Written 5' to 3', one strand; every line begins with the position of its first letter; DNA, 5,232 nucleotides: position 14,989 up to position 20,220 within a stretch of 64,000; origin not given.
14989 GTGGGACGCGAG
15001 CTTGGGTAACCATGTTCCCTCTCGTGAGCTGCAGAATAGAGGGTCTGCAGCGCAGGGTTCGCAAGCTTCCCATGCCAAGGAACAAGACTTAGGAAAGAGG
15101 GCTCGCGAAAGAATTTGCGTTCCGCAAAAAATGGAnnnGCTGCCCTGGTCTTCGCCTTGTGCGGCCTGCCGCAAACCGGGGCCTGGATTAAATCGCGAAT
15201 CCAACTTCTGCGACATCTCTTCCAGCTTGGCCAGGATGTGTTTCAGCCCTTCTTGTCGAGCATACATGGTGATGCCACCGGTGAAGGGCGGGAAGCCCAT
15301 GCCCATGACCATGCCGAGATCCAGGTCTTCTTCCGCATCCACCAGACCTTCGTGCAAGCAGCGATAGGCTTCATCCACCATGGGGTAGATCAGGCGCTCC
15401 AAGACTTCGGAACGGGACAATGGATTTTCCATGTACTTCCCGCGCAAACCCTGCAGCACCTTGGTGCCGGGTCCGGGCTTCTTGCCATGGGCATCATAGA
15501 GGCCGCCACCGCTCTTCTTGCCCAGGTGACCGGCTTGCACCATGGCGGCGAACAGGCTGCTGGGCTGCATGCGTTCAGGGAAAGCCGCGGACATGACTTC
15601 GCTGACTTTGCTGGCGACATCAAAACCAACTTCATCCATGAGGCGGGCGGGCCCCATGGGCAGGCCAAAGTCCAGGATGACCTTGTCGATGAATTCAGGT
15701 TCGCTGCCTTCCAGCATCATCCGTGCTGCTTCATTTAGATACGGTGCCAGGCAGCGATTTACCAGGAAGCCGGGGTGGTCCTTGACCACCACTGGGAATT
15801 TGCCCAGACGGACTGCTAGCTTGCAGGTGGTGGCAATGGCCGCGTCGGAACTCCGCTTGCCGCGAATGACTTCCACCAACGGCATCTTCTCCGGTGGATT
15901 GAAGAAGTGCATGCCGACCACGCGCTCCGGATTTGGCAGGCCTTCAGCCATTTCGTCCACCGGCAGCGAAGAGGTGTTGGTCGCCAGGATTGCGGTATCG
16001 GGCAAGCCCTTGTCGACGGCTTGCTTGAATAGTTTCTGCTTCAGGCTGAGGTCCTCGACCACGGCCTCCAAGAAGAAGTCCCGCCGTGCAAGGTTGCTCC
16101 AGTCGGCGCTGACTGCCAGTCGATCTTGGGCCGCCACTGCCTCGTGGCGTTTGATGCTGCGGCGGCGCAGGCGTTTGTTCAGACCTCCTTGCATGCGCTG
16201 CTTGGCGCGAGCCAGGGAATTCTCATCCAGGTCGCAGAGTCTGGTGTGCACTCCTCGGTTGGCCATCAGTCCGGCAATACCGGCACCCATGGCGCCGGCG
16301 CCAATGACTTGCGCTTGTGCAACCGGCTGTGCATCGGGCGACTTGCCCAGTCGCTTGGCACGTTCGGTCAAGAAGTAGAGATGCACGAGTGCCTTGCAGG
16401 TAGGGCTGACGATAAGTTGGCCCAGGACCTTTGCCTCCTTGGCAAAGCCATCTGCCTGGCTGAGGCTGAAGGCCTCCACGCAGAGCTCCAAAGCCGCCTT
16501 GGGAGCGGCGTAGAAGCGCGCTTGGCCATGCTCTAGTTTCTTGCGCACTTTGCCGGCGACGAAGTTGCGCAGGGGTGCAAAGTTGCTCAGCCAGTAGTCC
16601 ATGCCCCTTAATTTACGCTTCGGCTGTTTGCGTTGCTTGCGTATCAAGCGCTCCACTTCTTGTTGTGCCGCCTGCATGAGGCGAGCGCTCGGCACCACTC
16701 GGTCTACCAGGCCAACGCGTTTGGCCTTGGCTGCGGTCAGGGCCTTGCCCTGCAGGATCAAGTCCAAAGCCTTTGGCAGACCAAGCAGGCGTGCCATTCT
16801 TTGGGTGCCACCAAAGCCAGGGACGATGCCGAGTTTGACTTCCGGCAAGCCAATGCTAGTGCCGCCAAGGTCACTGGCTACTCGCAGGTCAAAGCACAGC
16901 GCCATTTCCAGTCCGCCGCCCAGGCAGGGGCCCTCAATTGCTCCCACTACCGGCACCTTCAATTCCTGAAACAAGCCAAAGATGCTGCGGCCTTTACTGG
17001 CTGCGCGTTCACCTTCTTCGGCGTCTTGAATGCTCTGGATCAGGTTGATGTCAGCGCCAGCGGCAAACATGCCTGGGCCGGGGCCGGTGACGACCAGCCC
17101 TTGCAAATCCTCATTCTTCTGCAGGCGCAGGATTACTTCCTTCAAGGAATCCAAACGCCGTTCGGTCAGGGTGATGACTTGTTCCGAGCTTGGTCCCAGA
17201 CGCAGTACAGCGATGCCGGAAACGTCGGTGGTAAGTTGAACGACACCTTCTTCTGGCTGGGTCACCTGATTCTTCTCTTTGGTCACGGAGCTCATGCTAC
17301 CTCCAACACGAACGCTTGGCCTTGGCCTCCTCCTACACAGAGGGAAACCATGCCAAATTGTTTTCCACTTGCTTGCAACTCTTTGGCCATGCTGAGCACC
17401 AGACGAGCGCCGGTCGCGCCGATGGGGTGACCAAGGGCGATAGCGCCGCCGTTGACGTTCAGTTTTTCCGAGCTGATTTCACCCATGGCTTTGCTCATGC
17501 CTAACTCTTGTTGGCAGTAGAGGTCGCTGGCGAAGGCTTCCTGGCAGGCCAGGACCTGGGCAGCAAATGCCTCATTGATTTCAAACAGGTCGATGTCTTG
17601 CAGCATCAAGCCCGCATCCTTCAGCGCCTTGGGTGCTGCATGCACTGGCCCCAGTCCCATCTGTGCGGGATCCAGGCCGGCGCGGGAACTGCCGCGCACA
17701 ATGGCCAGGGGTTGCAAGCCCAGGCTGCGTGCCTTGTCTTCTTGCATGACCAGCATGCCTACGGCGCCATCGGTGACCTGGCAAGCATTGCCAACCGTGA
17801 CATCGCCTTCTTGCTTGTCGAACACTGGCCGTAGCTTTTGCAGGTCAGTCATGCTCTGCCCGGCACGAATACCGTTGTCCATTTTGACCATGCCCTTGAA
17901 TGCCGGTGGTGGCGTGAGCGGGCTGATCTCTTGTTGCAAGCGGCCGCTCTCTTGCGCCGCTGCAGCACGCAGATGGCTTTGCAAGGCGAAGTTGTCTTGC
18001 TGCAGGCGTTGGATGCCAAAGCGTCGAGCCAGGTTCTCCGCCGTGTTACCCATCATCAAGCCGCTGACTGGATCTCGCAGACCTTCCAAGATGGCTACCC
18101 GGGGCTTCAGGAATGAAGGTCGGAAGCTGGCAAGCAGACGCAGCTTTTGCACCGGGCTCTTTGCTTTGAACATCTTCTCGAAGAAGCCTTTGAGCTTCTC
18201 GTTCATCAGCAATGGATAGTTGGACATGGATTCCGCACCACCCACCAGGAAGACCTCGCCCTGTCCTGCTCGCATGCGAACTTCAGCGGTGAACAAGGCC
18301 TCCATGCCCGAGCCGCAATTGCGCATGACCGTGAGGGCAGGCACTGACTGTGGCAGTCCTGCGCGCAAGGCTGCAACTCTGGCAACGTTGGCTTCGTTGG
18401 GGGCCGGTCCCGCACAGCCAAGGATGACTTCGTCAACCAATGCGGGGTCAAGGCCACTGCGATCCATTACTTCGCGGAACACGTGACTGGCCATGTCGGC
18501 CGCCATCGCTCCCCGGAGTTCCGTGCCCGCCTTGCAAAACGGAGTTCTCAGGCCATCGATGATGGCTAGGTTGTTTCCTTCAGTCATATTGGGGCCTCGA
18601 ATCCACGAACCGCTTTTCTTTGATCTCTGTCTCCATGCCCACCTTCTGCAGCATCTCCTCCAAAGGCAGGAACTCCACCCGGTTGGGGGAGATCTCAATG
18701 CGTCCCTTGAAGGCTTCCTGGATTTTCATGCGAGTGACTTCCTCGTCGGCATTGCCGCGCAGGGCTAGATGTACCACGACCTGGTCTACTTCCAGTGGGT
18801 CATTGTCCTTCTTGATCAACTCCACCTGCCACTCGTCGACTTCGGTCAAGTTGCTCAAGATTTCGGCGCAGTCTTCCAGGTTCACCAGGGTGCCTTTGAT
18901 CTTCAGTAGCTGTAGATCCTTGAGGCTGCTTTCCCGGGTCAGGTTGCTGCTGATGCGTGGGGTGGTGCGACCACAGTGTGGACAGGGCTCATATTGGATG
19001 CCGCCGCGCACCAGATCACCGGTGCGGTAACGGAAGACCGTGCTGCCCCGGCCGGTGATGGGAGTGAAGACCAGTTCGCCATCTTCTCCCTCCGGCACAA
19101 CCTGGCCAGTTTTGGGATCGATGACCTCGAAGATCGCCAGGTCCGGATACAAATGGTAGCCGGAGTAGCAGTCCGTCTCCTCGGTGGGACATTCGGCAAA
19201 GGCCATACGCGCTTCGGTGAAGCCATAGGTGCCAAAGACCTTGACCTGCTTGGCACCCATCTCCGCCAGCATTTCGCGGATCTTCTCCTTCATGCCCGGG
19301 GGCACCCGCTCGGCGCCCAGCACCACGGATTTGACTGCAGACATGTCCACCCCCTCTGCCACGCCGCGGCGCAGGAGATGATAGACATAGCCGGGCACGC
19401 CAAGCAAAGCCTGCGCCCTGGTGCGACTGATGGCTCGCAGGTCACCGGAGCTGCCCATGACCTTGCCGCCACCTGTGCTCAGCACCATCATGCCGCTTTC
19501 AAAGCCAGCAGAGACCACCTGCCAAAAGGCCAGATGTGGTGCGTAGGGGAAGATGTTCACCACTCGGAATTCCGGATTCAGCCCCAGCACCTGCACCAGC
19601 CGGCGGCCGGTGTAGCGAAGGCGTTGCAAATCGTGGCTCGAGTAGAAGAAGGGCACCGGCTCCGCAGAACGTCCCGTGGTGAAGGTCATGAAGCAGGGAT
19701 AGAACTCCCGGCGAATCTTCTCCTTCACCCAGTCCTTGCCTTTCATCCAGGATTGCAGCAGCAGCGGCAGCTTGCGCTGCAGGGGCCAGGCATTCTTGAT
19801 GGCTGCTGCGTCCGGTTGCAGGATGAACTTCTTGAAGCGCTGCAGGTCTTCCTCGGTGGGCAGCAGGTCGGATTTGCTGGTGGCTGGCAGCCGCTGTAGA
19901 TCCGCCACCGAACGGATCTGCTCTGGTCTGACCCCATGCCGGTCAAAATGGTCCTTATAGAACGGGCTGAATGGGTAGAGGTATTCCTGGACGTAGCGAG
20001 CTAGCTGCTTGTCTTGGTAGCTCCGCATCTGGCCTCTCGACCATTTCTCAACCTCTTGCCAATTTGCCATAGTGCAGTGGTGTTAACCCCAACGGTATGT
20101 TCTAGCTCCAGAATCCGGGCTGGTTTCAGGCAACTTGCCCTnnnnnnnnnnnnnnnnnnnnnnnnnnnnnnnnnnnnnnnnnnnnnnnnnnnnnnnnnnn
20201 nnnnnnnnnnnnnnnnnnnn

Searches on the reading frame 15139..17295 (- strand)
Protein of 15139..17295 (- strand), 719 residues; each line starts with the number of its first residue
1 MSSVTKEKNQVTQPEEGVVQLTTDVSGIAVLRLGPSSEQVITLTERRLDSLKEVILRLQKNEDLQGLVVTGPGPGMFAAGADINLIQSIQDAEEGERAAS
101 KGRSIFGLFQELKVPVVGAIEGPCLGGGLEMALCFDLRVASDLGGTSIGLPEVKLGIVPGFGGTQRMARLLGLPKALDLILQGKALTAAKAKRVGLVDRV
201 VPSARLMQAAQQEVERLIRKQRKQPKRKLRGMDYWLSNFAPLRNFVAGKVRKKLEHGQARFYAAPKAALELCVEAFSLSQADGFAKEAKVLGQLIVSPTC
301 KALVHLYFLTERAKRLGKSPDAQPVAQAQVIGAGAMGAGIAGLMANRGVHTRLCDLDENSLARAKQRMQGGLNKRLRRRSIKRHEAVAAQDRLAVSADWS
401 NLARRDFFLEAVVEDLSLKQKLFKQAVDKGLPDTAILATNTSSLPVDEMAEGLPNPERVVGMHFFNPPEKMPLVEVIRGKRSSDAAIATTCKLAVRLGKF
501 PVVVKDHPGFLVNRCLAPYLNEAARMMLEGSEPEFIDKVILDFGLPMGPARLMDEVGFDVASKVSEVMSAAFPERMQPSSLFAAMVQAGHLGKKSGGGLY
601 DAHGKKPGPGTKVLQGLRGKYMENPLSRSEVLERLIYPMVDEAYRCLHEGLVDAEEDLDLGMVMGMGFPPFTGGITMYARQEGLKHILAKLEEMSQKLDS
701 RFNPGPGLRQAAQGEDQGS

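Call 5: search_protein_families(library=pfam, proteins=[window:15139-17295:-])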
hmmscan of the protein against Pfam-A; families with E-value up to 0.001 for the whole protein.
window:15139-17295:- (719 aa): 4 families
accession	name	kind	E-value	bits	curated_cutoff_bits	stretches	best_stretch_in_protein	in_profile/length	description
PF02737.24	3HCDH_N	-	1.7e-56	191.4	22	1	328-506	2-179/180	3-hydroxyacyl-CoA dehydrogenase, NAD binding domain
PF00378.25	ECH_1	-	9.7e-36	123.8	27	1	38-223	15-196/251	Enoyl-CoA hydratase/isomerase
PF00725.27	3HCDH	-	1.4e-32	112.5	22.1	1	509-601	1-96/97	3-hydroxyacyl-CoA dehydrogenase, C-terminal domain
PF16113.10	ECH_2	-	7.3e-19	68.9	27.2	1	42-229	14-199/335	Enoyl-CoA hydratase/isomerase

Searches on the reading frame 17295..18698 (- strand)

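Call 5: search_protein_families(library=pfam, proteins=[window:17295-18698:-])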
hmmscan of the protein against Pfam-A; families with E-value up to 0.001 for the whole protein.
window:17295-18698:- (468 aa): 3 families
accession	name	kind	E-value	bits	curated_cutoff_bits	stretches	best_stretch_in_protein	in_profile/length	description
PF00108.29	Thiolase_N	-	2.7e-66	224.1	26.4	1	45-321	2-260/260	Thiolase, N-terminal domain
PF02803.24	Thiolase_C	-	4e-45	152.9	27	1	329-466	2-122/123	Thiolase, C-terminal domain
PF22691.2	Thiolase_C_1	-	3.5e-05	24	28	1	353-460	22-131/144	Thiolase C-terminal domain-like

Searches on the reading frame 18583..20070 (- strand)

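Call 5: search_protein_families(library=pfam, proteins=[window:18583-20070:-])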
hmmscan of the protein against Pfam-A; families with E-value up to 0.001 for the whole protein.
window:18583-20070:- (496 aa): 1 family
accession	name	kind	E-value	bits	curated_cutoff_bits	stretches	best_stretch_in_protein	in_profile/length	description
PF00501.34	AMP-binding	-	2.1e-14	53.5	29.9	1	124-335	163-374/384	AMP-binding enzyme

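Call 6: search_protein_families(library=ncbifam, proteins=[window:18583-20070:-], max_evalue=0.01)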
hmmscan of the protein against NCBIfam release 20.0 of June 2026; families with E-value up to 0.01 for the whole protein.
window:18583-20070:- (496 aa): 19 families
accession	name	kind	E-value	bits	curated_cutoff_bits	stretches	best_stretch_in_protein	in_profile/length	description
NF053551.1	FlxY_rubin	equivalog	4.2e-50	170.7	520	2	130-492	82-424/424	flexirubin biosynthesis putative acyl-CoA ligase FlxY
NF041878.1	paak_haloarch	equivalog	2.2e-42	145.1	700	2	137-470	94-409/427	phenylacetate--CoA ligase PaaK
NF045666.1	DVU1553_fam_AMP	equivalog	1.5e-34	119.6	300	2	167-379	132-330/331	DVU_1553 family AMP-dependent CoA ligase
TIGR02155.1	PA_CoA_ligase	equivalog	2e-29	102.4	646.3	2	142-463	94-399/422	phenylacetate--CoA ligase PaaK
TIGR03335.1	F390_ftsA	equivalog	1.4e-26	93.2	458.7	2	130-458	93-401/445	coenzyme F390 synthetase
NF041217.1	BagE_FevW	exception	8.9e-09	34.8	800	1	275-373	217-305/424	bagremycin/ferroverdin synthetase BagE/FevW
TIGR01733.1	AA-adenyl-dom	subfamily_domain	5.1e-07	28.8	317.4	1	160-335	154-324/409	amino acid adenylation domain-containing protein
NF052580.1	Str24CoAsynCasG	equivalog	4.5e-06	25.3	750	1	210-334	282-403/548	steroid-24-oyl-CoA synthetase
NF004837.0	PRK06187.1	subfamily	1.4e-05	23.6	476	1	73-297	123-333/531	long-chain-fatty-acid--CoA ligase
NF009233.0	PRK12583.1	subfamily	3.8e-05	22.3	832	1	210-335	283-404/558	fatty acid CoA ligase family protein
NF006754.0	PRK09274.1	equivalog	5.4e-05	21.6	478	1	212-287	257-328/555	fatty acid CoA ligase family protein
NF005426.0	PRK07008.1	equivalog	0.00016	20.5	822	1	125-286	182-333/545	3-(methylthio)propionyl-CoA ligase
NF005850.0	PRK07768.1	subfamily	0.00021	19.7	572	1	214-296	242-328/545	long-chain-fatty-acid--CoA ligase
NF006181.0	PRK08314.1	subfamily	0.00026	19.4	705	1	212-335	287-403/563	long-chain-fatty-acid--CoA ligase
NF004114.0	PRK05605.1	equivalog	0.00029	19.3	766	1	108-335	205-424/575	long-chain-fatty-acid--CoA ligase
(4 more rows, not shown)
